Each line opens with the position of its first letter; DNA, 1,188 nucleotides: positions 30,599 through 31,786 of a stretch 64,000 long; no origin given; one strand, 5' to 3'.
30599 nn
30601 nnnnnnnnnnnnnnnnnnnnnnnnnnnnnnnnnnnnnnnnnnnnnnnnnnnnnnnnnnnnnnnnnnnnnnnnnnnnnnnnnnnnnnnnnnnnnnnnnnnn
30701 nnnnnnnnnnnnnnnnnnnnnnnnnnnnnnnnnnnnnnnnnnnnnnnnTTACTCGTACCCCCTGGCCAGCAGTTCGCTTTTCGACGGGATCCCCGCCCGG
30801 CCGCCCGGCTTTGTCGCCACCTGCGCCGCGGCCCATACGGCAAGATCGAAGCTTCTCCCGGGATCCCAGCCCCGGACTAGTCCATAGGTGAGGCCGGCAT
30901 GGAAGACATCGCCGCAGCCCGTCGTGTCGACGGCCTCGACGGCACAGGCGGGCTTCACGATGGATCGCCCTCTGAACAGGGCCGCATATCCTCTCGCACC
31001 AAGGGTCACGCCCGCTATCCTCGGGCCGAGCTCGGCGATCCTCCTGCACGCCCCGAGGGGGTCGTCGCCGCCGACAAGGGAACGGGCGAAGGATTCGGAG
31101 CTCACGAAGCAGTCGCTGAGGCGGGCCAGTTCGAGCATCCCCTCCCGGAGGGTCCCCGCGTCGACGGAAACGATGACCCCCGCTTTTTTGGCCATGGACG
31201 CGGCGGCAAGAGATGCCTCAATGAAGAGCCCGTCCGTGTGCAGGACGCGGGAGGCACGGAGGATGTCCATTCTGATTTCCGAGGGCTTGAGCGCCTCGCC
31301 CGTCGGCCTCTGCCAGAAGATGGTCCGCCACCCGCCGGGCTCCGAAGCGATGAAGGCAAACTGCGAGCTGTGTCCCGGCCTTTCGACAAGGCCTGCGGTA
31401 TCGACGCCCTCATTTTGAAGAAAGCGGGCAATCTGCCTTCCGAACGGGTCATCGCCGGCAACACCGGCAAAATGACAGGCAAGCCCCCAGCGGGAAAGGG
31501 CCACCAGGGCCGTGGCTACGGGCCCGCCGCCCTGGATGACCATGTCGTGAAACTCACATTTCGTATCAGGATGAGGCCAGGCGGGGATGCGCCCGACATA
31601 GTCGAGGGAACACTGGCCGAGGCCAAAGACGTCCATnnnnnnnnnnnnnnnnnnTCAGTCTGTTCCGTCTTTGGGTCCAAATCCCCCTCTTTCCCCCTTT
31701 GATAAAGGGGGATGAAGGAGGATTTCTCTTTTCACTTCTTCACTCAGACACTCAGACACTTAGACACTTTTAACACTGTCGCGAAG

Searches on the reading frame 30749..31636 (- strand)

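Call 55: search_protein_families(library=pfam, proteins=[window:30749-31636:-], max_evalue=0.00001)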
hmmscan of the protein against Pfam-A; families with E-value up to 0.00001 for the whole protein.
window:30749-31636:- (295 aa): 1 family
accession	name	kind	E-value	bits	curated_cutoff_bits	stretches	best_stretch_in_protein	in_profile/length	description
PF00294.29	PfkB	-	1.5e-35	123.4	25.8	1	7-285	8-301/302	pfkB family carbohydrate kinase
